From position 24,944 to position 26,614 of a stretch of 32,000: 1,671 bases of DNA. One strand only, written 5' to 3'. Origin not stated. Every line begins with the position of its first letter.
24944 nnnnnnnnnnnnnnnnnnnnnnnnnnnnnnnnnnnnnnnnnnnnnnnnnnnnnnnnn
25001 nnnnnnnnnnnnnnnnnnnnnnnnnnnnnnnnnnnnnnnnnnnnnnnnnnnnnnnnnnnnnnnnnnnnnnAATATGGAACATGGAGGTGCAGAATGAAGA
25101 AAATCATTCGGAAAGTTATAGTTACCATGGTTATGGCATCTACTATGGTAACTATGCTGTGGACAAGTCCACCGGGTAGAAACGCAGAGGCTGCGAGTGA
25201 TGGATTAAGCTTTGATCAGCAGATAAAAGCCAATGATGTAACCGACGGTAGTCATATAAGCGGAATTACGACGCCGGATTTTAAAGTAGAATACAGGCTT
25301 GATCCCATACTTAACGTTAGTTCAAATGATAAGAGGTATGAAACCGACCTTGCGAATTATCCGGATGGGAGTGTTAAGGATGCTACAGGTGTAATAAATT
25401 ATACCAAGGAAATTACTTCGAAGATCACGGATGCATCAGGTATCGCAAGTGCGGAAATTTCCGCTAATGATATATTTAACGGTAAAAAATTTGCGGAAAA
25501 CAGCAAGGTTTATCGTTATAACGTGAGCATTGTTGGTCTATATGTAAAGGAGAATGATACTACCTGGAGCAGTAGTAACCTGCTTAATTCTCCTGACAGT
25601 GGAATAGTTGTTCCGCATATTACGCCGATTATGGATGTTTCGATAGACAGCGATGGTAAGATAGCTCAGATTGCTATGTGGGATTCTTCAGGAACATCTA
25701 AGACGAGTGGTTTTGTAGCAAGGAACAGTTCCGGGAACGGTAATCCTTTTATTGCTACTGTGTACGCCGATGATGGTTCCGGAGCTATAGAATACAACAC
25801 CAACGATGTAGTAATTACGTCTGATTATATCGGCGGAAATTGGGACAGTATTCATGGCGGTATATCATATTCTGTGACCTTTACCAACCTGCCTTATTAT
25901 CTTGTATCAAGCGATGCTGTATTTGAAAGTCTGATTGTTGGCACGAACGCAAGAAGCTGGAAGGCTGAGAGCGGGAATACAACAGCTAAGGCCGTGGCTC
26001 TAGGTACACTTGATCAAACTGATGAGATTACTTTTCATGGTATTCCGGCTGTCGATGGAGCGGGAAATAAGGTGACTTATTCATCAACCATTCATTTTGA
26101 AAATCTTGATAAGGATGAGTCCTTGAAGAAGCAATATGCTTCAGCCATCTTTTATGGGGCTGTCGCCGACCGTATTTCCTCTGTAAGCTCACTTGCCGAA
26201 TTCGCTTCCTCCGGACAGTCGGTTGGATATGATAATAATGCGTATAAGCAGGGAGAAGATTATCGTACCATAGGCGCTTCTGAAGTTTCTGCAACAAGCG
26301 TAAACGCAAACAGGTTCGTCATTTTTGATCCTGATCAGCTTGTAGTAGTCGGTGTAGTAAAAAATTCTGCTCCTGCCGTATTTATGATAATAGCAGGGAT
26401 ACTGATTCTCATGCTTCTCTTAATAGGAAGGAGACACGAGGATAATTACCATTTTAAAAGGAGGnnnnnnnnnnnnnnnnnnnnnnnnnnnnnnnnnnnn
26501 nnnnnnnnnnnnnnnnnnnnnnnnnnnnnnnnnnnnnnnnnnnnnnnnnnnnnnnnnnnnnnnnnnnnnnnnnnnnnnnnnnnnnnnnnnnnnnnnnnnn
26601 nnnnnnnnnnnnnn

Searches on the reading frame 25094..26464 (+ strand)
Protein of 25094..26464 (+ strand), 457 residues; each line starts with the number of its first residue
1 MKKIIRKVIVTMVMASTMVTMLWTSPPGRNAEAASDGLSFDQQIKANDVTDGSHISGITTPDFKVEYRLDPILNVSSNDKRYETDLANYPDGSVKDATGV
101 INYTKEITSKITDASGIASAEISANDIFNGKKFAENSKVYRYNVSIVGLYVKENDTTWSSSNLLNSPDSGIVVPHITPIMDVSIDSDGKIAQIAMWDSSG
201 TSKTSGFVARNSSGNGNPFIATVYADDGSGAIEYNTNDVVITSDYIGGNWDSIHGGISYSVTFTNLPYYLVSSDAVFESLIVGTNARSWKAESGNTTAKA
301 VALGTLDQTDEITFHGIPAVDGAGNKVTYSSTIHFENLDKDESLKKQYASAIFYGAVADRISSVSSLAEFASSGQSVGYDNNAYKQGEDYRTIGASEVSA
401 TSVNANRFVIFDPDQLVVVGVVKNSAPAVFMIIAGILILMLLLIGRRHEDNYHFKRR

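Call 3: search_protein_families(library=pfam, proteins=[window:25094-26464:+], max_evalue=0.1)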
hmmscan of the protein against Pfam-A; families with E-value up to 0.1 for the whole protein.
window:25094-26464:+ (457 aa): 0 families

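Call 4: search_protein_families(library=ncbifam, proteins=[window:25094-26464:+], max_evalue=0.1)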
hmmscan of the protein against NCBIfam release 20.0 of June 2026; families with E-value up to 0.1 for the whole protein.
window:25094-26464:+ (457 aa): 0 families
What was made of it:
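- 25094..26467 (+): Pilin-like protein A, 457 aa. It has a Sec signal peptide (...AEA|AS), two beta-rich domains, an invariant K203 and a C-terminal sorting signal. No Pfam or NCBIfam hit (calls 3, 4).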

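Call 17: find_homologous_proteins(query=window:25094-26464:+, max_evalue=0.001)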
Query window:25094-26464:+ (457 aa): 6 proteins with E <= 0.001 among 8000 candidates.
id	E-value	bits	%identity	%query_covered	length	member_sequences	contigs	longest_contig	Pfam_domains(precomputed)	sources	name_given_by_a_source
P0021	2.0e-286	968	97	100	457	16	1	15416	-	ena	-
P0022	5.7e-118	413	47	98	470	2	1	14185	-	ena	-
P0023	1.1e-117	412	48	92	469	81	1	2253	-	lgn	-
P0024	1.1e-111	392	47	92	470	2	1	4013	-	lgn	-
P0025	4.6e-106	373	47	92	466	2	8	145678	-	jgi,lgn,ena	-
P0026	1.0e-101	359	46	92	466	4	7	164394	-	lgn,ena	-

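Call 35: predict_structure(alignment_id=A3)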
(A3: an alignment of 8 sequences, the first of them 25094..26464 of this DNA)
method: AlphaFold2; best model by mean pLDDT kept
length: 457 residues; sequences in the alignment: 8
mean_pLDDT: 61.3   pTM: 0.63
mean pLDDT of the five models: 61.3, 61.1, 53.5, 48.8, 43.3
residues with pLDDT >= 90: 16; 70-90: 163; 50-70: 142; < 50: 136
segments of 3 or more residues with pLDDT < 50: 1-36, 76-80, 82-84, 86-97, 211-228, 347-360, 378-386, 413-432, 445-457
pLDDT, mean of each block of 10 residues (from residue 1): 35 33 28 46 80 66 87 53 44 47 87 80 74 57 84 79 70 73 66 69 67 32 38 80 62 65 87 84 66 88 76 81 81 66 49 38 53 52 48 71 60 39 35 52 49 33
secondary structure, 60 per line:
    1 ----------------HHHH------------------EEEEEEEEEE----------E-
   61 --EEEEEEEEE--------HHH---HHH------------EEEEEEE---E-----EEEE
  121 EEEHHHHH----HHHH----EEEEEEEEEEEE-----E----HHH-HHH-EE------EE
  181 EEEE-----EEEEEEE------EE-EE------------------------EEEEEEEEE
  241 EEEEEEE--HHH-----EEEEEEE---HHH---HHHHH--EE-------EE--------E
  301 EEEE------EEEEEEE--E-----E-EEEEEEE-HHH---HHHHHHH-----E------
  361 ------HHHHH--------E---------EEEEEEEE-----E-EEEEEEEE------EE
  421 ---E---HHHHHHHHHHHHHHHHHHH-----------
elements in order: H17-20 E39-48 E63-71 E101-107 E117-123 H124-128 H133-136 E141-152 E179-184 E190-196 E232-247 E258-264 H274-278 E300-304 E311-317 E328-334 H342-348 H367-371 E390-397 E405-412 H428-446
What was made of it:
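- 25094..26467 (+): AlphaFold2 pLDDT 61, pTM 0.63 (call 35).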

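Call 37: fold_search(model_id=the predicted structure, library=pdb)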
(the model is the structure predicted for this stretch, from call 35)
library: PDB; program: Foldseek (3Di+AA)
matches with E <= 10: 726; with E <= 0.001: 30
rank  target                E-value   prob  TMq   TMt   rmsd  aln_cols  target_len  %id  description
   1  3gld_C                2.4e-10  1.00  0.26  0.36  13.1       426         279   11  Crystal Structure of the Major Pilin from Streptococcus pyogenes E117A mutant (released 2009-06-02)
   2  3gle_C                2.2e-09  1.00  0.27  0.37  12.8       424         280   10  Crystal Structure of the Major Pilin from Streptococcus pyogenes N168A mutant (released 2009-06-02)
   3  3gle_B                2.6e-09  1.00  0.27  0.37  12.3       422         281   11  Crystal Structure of the Major Pilin from Streptococcus pyogenes N168A mutant (released 2009-06-02)
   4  3gle_A                2.8e-09  1.00  0.26  0.36  12.8       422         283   11  Crystal Structure of the Major Pilin from Streptococcus pyogenes N168A mutant (released 2009-06-02)
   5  3b2m_A                3.9e-09  1.00  0.27  0.36  12.6       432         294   11  Crystal Structure of the Major Pilin from Streptococcus pyogenes (released 2007-12-18)
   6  3gld_A                5.8e-09  1.00  0.25  0.34  12.8       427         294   10  Crystal Structure of the Major Pilin from Streptococcus pyogenes E117A mutant (released 2009-06-02)
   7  3b2m_B                6.1e-09  1.00  0.26  0.36  12.7       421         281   11  Crystal Structure of the Major Pilin from Streptococcus pyogenes (released 2007-12-18)
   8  3gld_B                7.3e-09  1.00  0.25  0.36  12.9       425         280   11  Crystal Structure of the Major Pilin from Streptococcus pyogenes E117A mutant (released 2009-06-02)
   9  8f5n_A                7.7e-09  1.00  0.28  0.39  10.8       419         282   12  Identification of an Immunodominant region on a Group A Streptococcus T-antigen Reveals Temperature-Dependent Motion i (released 2023-03-08)
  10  3b2m_C                1.2e-08  1.00  0.25  0.34  13.2       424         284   10  Crystal Structure of the Major Pilin from Streptococcus pyogenes (released 2007-12-18)
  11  6bbt_B                3.6e-08  1.00  0.27  0.39  10.4       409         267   10  Structure of the major pilin protein (T-13) from Streptococcus pyogenes serotype GAS131465 (released 2018-10-24)
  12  6n0a_A                5.3e-08  1.00  0.27  0.38  11.5       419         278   12  Structure of the major pilin protein (T-18.1) from Streptococcus pyogenes serotype MGAS8232 (released 2019-04-17)
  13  7f7y_A                1.1e-07  1.00  0.23  0.29  15.7       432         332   12  Crystal Structure of protein PitB from pilus islet-2 of Streptococcus pneumoniae (released 2022-06-01)
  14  6n0a_B                1.6e-07  1.00  0.25  0.37  12.1       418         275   12  Structure of the major pilin protein (T-18.1) from Streptococcus pyogenes serotype MGAS8232 (released 2019-04-17)
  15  6bbw_A                4.1e-07  1.00  0.27  0.38  12.1       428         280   11  Structure of the major pilin protein (T3.2) from Streptococcus pyogenes serotype GAS13637 (released 2018-10-24)
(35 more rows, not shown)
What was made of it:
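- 25094..26467 (+): Foldseek top hits are Spy0128, T-antigens and PitB, E 2e-10 (call 37).
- Pilin A's predicted fold is closest to Spy0128, T-antigens and PitB (call 37).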

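Call 46: search_protein_representatives(alignment_id=A3)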
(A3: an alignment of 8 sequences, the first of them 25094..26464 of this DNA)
Query: 8 sequences, 469 profile positions. Proteins with E-value up to 0.001 (for the whole library): 20; up to 1e-10: 18; up to 1e-30: 15. The best 20 are listed.
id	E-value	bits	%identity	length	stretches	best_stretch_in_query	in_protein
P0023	7.6e-243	822.6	-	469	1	1-469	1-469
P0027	7.6e-171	585.2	-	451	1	1-464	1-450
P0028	1.6e-122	425.9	-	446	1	7-461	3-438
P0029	1.0e-119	416.6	-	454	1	1-460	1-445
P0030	5.7e-91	321.8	-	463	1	2-461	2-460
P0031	3.6e-84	299.4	-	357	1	95-461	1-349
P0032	2.9e-55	204.1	-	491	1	14-460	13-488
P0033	4.9e-53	196.8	-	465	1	8-460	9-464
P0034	2.8e-48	181.1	-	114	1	355-469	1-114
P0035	6.4e-44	166.7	-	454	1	1-459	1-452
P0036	4.0e-41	157.5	-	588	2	1-281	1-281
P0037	1.4e-39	152.4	-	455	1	2-454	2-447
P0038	1.6e-36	142.3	-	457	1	1-449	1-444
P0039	4.7e-36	140.8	-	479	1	7-460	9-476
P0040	1.2e-35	139.5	-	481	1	14-458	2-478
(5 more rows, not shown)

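Call 48: find_encoding_contigs(protein=P0038, flank=8000, max_places=2)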
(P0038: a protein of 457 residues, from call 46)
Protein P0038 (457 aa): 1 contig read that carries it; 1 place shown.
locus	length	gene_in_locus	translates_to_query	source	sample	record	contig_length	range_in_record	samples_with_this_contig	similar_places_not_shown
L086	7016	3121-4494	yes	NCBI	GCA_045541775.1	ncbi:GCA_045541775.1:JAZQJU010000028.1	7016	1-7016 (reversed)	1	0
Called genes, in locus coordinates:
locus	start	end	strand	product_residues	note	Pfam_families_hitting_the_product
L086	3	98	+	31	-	?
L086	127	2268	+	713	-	-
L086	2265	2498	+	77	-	-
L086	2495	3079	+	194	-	PF10502:Peptidase_S26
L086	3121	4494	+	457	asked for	-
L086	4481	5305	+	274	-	-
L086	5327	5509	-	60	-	-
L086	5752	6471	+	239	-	PF04542:Sigma70_r2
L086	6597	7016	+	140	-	?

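Call 50: search_protein_families(library=pfam, proteins=[L086:127-2265:+, L086:2265-2495:+, L086:2495-3076:+, L086:4481-5302:+, L086:5752-6468:+, L086:6597-7016:+], max_evalue=0.1)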
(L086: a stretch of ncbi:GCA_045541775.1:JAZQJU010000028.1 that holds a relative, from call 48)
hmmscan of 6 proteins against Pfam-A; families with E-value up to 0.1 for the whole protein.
L086:127-2265:+ (713 aa): 0 families

L086:2265-2495:+ (77 aa): 2 families
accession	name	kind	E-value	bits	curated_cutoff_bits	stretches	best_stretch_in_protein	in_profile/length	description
PF05103.18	DivIVA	-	0.033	14.6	28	1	15-61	6-50/131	DivIVA protein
PF10444.14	Nbl1_Borealin_N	-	0.035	14.2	24.4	0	33-62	13-42/57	Nbl1 / Borealin N terminal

L086:2495-3076:+ (194 aa): 2 families
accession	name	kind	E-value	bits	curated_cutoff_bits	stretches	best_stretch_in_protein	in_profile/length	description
PF10502.14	Peptidase_S26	-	2.1e-21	77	22.9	1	39-189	3-167/168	Signal peptidase, peptidase S26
PF00717.28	Peptidase_S24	-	0.00055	20.1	23.3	1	64-115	40-89/116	Peptidase S24-like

L086:4481-5302:+ (274 aa): 1 family
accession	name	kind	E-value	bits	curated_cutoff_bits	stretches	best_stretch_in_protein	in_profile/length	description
PF04203.18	Sortase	-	4.6e-06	26.8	26.6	1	85-248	1-122/125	Sortase domain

L086:5752-6468:+ (239 aa): 1 family
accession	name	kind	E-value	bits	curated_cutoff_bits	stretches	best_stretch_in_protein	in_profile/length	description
PF04542.20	Sigma70_r2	-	3.9e-09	36.6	24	1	21-90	1-70/71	Sigma-70 region 2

L086:6597-7016:+ (140 aa): 1 family
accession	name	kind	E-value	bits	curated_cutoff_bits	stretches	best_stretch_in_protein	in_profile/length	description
PF23750.1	RsgI_M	-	1.6e-18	68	25.3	1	75-138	1-64/133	Anti-sigma factor RsgI-like central domain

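Call 54: find_encoding_contigs(protein=P0033, flank=9000, max_places=2)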
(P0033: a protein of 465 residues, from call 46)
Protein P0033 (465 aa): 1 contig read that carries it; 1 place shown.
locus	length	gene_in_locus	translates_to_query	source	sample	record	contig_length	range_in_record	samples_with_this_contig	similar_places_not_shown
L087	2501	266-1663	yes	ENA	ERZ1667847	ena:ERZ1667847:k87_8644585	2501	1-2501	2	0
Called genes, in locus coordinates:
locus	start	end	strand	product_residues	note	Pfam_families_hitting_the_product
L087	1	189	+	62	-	?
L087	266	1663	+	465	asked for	-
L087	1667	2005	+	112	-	-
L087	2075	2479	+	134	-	-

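Call 55: find_encoding_contigs(protein=P0036, flank=9000, max_places=2)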
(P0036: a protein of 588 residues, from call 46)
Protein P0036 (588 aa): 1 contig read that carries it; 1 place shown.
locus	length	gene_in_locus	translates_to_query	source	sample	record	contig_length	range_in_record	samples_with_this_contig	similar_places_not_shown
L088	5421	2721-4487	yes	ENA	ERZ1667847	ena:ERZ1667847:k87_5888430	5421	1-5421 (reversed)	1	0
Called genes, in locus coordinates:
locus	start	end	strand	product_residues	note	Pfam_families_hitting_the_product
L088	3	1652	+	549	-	?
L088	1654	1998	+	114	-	-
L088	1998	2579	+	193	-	PF10502:Peptidase_S26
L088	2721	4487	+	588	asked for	-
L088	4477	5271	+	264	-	-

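Call 56: find_encoding_contigs(protein=P0039, flank=9000, max_places=2)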
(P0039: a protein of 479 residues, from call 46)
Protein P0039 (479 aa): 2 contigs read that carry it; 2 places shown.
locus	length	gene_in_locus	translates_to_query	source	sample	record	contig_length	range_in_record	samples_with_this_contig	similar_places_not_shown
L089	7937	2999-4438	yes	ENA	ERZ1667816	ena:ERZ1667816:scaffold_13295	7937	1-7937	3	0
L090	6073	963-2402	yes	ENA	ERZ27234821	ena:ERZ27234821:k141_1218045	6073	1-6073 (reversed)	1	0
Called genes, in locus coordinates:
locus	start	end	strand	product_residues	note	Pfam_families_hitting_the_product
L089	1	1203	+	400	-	?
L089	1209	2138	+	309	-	-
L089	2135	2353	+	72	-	-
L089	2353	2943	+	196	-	PF10502:Peptidase_S26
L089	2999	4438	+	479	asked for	-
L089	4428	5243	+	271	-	-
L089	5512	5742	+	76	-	-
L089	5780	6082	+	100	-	-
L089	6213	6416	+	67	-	PF01197:Ribosomal_L31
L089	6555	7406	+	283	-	PF17827:PrmC_N, PF08242:Methyltransf_12 (faint), PF13489:Methyltransf_23 (weak), PF05175:MTS, PF06325:PrmA (weak), PF08241:Methyltransf_11 (weak), PF13649:Methyltransf_25, PF13847:Methyltransf_31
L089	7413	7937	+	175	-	?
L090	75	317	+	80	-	-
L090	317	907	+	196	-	PF10502:Peptidase_S26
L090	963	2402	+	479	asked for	-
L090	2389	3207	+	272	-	-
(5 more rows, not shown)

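Call 57: search_protein_families(library=pfam, proteins=[L088:3-1649:+, L088:1654-1995:+, L088:4477-5268:+, L089:1-1200:+, L089:1209-2135:+, L089:2135-2350:+, L089:4428-5240:+, L087:1-186:+, L087:1667-2002:+, L087:2075-2476:+], max_evalue=0.1)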
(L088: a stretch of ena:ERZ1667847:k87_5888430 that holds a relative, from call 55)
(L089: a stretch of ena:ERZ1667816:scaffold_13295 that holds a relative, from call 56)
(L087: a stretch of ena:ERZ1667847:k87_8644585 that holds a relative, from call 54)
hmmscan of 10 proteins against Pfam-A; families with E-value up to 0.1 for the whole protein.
L088:3-1649:+ (549 aa): 0 families

L088:1654-1995:+ (114 aa): 1 family
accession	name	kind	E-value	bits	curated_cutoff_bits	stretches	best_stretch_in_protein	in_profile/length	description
PF14073.11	Cep57_CLD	-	0.036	14.5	28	1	48-102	8-63/178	Centrosome localisation domain of Cep57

L088:4477-5268:+ (264 aa): 1 family
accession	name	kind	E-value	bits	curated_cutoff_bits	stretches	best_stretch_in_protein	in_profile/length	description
PF04203.18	Sortase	-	2.2e-06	27.9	26.6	1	83-247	1-123/125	Sortase domain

L089:1-1200:+ (400 aa): 2 families
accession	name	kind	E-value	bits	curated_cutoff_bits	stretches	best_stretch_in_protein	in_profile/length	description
PF00700.27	Flagellin_C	-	8.6e-21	74.5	23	1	317-398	5-86/86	Bacterial flagellin C-terminal helical region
PF22599.2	SecDF_P1_head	-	0.00057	20.2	27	1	103-135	29-62/114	SecDF, P1 head subdomain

L089:1209-2135:+ (309 aa): 0 families

L089:2135-2350:+ (72 aa): 1 family
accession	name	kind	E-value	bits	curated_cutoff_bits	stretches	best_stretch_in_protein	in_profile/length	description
PF05103.18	DivIVA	-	0.031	14.7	28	1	13-64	6-56/131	DivIVA protein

L089:4428-5240:+ (271 aa): 1 family
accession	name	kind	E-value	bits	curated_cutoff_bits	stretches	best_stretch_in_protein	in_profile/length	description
PF04203.18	Sortase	-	8.3e-07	29.2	26.6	1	80-242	1-123/125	Sortase domain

L087:1-186:+ (62 aa): 1 family
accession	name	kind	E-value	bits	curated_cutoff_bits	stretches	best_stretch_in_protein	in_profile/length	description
PF10502.14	Peptidase_S26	-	9.8e-06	26.1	22.9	1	20-57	130-167/168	Signal peptidase, peptidase S26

L087:1667-2002:+ (112 aa): 0 families

L087:2075-2476:+ (134 aa): 0 families

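Call 64: find_encoding_contigs(protein=P0030, flank=9000, max_places=2)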
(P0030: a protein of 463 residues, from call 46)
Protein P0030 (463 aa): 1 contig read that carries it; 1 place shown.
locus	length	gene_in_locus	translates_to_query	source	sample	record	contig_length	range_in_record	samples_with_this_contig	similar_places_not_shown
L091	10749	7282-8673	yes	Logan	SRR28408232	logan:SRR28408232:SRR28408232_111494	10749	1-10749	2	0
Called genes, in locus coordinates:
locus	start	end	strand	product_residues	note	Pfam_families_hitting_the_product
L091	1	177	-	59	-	?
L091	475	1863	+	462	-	PF04055:Radical_SAM, PF13353:Fer4_12 (weak), PF13186:SPASM (weak)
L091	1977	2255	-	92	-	-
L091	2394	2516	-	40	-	-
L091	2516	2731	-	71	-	PF10047:DUF2281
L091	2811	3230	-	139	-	PF13560:HTH_31, PF01381:HTH_3, PF12844:HTH_19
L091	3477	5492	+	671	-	PF00669:Flagellin_N, PF00700:Flagellin_C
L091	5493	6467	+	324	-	-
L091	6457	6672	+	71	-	-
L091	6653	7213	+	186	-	PF10502:Peptidase_S26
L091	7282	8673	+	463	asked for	-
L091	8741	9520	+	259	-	PF04203:Sortase (faint)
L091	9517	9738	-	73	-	PF05168:HEPN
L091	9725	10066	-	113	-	PF01909:NTP_transf_2, PF18765:Polbeta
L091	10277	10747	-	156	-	?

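Call 65: find_encoding_contigs(protein=P0037, flank=9000, max_places=2)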
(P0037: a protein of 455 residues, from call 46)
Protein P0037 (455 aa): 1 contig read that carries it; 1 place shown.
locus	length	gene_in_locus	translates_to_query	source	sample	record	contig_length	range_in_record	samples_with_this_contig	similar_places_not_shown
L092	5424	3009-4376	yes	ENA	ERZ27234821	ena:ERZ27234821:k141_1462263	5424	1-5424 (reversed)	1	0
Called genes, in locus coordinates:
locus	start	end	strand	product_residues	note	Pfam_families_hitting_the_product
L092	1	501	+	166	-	?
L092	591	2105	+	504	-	-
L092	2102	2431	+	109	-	-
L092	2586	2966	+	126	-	PF10502:Peptidase_S26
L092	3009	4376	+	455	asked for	-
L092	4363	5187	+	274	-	PF04203:Sortase (weak)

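Call 66: find_encoding_contigs(protein=P0040, flank=9000, max_places=2)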
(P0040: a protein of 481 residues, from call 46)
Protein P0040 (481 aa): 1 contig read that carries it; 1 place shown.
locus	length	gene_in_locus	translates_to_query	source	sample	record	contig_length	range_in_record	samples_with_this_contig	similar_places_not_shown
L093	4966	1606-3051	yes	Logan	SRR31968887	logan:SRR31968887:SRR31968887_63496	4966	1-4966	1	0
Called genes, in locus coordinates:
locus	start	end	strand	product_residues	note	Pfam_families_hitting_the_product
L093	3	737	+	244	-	?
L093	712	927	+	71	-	-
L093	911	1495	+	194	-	PF10502:Peptidase_S26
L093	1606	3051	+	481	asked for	-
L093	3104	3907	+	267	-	PF04203:Sortase (weak)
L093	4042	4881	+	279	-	PF13085:Fer2_3, PF13237:Fer4_10 (faint)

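Call 74: search_protein_families(library=phrogs, proteins=[window:25094-26464:+], max_evalue=0.01)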
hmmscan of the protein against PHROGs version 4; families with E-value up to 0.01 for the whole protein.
window:25094-26464:+ (457 aa): 0 families
